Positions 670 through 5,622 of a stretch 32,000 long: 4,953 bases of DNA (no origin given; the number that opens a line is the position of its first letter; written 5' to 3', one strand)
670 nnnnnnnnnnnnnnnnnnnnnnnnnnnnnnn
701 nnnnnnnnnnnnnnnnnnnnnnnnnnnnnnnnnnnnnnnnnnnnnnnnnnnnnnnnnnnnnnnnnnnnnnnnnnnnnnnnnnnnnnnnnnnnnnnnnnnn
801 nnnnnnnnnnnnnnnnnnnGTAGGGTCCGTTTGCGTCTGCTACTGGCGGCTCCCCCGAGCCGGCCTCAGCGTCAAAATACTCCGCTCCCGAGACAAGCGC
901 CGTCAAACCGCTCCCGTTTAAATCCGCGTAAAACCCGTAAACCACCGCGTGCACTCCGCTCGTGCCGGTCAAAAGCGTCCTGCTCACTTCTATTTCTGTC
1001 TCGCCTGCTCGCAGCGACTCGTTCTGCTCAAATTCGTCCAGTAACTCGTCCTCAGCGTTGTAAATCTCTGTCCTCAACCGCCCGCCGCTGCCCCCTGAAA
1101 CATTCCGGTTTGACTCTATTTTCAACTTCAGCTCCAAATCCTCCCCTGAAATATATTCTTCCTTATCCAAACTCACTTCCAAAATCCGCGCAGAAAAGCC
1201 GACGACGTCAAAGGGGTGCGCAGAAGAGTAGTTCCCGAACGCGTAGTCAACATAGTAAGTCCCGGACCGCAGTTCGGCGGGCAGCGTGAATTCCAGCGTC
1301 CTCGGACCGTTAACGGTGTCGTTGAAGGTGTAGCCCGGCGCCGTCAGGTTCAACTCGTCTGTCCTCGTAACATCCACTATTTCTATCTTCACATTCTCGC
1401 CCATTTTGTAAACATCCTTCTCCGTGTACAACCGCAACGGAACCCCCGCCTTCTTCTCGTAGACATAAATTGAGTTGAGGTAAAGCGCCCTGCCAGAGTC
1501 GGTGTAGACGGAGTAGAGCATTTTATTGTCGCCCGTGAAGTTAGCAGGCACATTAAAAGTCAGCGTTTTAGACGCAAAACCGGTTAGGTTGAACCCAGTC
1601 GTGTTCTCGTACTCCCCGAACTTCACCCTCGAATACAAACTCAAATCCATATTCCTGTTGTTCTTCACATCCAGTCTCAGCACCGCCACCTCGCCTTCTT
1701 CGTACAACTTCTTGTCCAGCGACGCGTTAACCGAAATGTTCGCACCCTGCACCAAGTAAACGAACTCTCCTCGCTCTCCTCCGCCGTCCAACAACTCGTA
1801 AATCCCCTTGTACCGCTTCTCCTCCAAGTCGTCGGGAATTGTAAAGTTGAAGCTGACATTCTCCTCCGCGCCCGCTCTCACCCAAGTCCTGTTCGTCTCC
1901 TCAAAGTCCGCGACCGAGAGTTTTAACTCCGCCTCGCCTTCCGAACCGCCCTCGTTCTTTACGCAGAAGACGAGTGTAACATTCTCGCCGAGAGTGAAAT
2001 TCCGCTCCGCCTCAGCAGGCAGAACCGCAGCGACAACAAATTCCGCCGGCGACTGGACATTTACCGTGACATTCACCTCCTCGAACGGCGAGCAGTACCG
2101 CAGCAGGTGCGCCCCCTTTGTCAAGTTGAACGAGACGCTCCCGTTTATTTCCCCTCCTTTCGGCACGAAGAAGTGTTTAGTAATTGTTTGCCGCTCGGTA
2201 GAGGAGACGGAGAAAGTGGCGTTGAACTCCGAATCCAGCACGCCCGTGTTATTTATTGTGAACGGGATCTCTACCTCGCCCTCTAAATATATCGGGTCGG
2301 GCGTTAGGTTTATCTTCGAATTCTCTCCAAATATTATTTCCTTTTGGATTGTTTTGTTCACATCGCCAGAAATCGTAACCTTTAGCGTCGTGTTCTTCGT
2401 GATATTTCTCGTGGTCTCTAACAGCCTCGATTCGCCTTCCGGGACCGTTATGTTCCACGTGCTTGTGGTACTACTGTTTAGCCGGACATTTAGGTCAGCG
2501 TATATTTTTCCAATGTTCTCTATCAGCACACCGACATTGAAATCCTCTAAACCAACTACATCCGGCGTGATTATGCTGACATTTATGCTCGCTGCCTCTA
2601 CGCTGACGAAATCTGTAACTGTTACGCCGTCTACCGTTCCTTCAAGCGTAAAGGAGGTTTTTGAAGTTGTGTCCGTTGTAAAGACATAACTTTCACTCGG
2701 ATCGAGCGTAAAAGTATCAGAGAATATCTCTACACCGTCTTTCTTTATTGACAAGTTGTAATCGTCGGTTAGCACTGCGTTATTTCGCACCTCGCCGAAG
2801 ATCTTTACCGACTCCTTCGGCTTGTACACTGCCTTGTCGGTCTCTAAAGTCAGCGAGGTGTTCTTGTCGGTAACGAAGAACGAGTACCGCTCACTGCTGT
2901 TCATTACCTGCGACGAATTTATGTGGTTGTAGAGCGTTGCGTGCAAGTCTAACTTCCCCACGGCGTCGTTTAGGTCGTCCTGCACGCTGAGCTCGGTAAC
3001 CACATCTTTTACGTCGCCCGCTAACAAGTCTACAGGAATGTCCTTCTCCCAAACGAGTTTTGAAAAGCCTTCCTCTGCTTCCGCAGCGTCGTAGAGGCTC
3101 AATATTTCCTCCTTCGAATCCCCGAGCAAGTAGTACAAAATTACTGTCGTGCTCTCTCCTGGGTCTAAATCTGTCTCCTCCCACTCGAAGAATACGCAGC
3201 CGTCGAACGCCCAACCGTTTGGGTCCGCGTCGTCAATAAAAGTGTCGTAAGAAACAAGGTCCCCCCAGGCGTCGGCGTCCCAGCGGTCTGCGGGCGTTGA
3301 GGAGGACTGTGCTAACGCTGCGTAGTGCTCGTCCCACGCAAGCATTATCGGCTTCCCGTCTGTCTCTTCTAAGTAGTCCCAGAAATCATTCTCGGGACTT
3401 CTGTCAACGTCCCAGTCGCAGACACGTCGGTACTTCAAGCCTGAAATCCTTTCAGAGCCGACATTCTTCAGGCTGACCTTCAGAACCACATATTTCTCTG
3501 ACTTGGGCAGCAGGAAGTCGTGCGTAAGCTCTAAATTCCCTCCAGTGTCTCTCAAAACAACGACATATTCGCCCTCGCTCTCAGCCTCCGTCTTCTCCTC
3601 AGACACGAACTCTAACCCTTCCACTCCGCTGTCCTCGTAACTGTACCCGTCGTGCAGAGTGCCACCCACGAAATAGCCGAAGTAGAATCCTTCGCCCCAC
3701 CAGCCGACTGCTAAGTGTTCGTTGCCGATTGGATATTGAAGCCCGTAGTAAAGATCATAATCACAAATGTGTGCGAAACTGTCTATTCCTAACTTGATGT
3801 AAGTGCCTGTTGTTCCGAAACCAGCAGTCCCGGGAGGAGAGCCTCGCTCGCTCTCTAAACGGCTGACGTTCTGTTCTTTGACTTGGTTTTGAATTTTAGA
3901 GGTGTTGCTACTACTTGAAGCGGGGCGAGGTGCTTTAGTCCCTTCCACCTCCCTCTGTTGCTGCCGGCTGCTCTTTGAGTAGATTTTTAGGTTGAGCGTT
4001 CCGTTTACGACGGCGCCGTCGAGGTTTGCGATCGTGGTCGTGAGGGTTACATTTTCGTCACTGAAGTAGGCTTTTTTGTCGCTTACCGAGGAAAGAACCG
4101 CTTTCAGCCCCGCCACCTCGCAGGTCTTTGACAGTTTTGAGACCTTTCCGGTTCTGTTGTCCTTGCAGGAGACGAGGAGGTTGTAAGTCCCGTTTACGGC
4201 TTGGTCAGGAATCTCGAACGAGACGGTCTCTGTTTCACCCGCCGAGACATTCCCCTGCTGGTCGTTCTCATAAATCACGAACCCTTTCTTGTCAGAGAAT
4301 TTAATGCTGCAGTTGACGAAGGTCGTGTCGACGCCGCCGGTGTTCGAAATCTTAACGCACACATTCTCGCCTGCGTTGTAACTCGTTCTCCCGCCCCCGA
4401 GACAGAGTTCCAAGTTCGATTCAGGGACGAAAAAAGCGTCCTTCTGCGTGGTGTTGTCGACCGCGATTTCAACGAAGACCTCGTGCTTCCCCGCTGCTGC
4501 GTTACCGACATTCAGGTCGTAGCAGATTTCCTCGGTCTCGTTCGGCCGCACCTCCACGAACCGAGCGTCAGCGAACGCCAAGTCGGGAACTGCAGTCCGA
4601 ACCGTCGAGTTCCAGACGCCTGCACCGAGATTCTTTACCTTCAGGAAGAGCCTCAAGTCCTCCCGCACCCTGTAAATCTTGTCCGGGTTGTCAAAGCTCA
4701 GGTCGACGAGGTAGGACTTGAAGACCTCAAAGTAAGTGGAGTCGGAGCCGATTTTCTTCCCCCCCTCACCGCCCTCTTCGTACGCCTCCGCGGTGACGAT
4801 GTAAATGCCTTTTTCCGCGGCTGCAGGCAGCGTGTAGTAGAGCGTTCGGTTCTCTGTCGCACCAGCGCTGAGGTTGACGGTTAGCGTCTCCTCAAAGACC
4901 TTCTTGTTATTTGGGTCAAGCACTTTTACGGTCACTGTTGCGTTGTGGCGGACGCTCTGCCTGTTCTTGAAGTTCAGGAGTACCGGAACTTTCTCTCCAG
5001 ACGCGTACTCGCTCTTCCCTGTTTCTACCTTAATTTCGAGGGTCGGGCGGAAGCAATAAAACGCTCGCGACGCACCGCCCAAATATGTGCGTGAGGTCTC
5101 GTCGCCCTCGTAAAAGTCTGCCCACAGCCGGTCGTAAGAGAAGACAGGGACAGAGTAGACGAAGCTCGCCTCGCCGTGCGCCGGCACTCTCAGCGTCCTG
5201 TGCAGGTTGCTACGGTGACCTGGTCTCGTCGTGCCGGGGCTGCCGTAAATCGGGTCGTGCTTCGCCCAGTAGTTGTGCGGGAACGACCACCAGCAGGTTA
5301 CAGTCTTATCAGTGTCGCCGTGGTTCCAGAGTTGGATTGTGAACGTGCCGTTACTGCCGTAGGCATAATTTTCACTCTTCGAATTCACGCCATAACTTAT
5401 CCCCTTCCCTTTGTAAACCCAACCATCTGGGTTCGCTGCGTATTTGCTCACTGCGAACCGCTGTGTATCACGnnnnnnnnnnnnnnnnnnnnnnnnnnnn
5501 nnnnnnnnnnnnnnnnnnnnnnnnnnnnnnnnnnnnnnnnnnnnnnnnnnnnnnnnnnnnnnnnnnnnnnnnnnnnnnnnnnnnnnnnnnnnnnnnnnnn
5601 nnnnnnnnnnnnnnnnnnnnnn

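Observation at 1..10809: A complete RHS/YD cage sits at the N-terminus of a >3,600-codon archaeal ORF instead of capping a small C-terminal toxin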

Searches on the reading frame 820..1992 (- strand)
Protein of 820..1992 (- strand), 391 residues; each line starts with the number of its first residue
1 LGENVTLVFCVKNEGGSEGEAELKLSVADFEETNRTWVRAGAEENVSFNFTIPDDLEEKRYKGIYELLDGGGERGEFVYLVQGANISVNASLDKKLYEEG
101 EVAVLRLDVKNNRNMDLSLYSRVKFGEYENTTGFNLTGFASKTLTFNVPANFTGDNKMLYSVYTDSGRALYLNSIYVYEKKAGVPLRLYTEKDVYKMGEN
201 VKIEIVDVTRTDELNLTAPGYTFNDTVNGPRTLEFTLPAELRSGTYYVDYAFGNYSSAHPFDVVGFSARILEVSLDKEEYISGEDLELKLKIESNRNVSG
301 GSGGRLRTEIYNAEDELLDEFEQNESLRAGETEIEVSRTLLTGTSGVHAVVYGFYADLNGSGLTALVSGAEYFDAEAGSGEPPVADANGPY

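Call 26: search_protein_families(library=pfam, proteins=[window:820-1992:-], max_evalue=1)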
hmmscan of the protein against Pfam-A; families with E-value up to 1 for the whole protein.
seq(391 aa): 8 families
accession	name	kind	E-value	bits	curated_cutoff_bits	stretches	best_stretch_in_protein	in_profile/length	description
PF02752.27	Arrestin_C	-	0.0008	20.2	27.7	1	271-297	7-33/137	Arrestin (or S-antigen), C-terminal domain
PF01835.25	MG2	-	0.0016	19.2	32.8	0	188-207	4-23/96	MG2 domain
PF07703.20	A2M_BRD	-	0.0027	18.5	22.7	1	187-294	2-124/140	Alpha-2-macroglobulin bait region domain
PF20548.3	DUF6762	-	0.015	15.9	27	0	43-69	41-67/132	Family of unknown function (DUF6762)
PF14734.12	DUF4469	-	0.031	14.7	22.6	1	226-248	59-81/101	Domain of unknown function (DUF4469) with IG-like fold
PF14524.12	Wzt_C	-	0.07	13.5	30.4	1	231-273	84-129/143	Wzt C-terminal domain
PF19195.5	DUF5870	-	0.096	12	25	1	171-218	370-415/488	Family of unknown function (DUF5870)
PF17963.7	Big_9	-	0.53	11.7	23.6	0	123-166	40-78/89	Bacterial Ig domain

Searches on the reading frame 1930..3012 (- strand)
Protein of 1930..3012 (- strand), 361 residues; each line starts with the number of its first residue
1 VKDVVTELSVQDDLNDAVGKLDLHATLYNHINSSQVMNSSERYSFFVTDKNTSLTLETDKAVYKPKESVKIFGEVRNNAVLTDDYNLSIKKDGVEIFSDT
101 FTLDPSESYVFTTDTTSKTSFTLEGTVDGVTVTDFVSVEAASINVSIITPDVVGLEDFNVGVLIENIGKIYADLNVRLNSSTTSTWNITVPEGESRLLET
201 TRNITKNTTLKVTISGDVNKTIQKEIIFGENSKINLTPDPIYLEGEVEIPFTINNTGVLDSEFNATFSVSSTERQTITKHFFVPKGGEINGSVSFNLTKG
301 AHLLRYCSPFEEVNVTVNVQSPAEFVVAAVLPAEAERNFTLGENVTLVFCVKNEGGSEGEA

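Call 26: search_protein_families(library=pfam, proteins=[window:1930-3012:-], max_evalue=1)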
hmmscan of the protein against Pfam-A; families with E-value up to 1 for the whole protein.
seq(361 aa): 4 families
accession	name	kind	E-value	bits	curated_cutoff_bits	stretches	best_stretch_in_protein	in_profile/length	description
PF05506.17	PLipase_C_C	-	0.016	16.5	24.4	0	158-198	12-52/80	Bacterial phospholipase C, C-terminal domain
PF01835.25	MG2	-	0.027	15.2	32.8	1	56-116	4-68/96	MG2 domain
PF14321.11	DUF4382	-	0.075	13.7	25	1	173-238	77-136/136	Domain of unknown function (DUF4382)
PF02408.26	CUB_2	-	0.67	10.2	23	0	184-223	44-83/120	CUB-like domain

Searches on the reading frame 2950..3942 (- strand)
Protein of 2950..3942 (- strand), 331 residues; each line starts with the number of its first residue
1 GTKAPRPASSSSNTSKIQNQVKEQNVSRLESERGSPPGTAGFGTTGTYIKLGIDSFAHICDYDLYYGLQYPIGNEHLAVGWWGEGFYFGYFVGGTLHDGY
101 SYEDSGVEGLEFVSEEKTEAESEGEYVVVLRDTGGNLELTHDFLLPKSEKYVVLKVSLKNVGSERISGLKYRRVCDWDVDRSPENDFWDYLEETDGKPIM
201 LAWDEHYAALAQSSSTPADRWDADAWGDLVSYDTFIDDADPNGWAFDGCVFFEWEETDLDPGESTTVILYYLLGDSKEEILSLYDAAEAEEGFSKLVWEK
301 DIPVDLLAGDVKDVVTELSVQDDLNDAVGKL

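Call 26: search_protein_families(library=pfam, proteins=[window:2950-3942:-], max_evalue=1)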
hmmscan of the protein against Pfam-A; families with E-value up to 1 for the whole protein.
seq(331 aa): 1 family
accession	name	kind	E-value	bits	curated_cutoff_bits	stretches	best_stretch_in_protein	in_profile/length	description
PF22569.1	DCD_C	-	0.19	11.5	22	1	149-210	24-89/192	2'-deoxycytidine 5'-triphosphate deaminase (DCD), C-terminal domain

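Call 27: search_protein_families(library=ncbifam, proteins=[window:2950-3942:-], max_evalue=1)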
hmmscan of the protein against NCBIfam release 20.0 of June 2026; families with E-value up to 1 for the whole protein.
seq(331 aa): 0 families

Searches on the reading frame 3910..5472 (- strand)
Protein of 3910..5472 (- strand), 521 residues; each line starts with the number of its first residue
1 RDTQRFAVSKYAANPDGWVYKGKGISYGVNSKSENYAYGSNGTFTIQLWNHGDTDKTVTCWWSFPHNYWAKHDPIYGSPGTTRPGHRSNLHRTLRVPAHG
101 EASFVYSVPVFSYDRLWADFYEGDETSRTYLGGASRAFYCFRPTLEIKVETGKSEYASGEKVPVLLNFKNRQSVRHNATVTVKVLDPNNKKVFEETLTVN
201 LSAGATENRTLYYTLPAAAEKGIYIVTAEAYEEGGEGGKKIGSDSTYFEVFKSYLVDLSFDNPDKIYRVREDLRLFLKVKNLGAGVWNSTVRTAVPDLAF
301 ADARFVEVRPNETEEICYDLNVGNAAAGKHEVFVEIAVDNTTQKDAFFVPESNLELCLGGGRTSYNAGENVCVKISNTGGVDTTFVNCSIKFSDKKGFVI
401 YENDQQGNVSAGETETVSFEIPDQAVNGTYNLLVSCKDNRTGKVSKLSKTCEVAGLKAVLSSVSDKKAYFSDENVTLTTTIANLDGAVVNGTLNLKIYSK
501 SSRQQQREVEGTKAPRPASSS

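Call 26: search_protein_families(library=pfam, proteins=[window:3910-5472:-], max_evalue=1)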
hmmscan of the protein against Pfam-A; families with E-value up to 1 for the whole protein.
seq(521 aa): 16 families
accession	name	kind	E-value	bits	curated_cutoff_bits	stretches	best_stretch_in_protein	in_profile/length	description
PF01835.25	MG2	-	4.8e-11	43.3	32.8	2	153-235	8-87/96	MG2 domain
PF02752.27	Arrestin_C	-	0.00022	22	27.7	1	144-177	4-37/137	Arrestin (or S-antigen), C-terminal domain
PF10633.15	NPCBM_assoc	-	0.00063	20.3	24.4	1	180-230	24-75/78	NPCBM-associated, NEW3 domain of alpha-galactosidase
PF20009.4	GEVED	-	0.001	20.3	24.4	0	403-435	20-52/78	GEVED domain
PF13199.12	Glyco_hydro_66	-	0.0013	17.8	23.7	1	152-238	2-85/546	Glycosyl hydrolase family 66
PF14524.12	Wzt_C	-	0.0026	18.2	30.4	1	363-440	26-109/143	Wzt C-terminal domain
PF19077.6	Big_13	-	0.0027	18.6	27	1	402-439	49-86/102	Bacterial Ig-like domain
PF15418.12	DUF4625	-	0.0033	18.1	27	1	412-447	90-124/131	Domain of unknown function (DUF4625)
PF20942.3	DUF4785_2nd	-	0.011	16.2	30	1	146-191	4-49/105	Domain of unknown function (DUF4785) central domain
PF17786.7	Mannosidase_ig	-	0.021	15.8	23.4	0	175-252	14-90/91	Mannosidase Ig/CBM-like domain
PF23619.1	Ig_VWA7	-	0.042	14.5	27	0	387-430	32-77/104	VWA7 Ig-like domain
PF07919.17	Gryzun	-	0.048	12.9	26.7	0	462-509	197-244/588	Gryzun, putative trafficking through Golgi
PF00405.22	Transferrin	-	0.08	12.6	20.3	1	368-458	161-247/328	Transferrin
PF23722.1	Beta-sand_DEX1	-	0.092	13.8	27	0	398-447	2-56/99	DEX1 beta-sandwich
PF07703.20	A2M_BRD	-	0.43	11.3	22.7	0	147-278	1-121/140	Alpha-2-macroglobulin bait region domain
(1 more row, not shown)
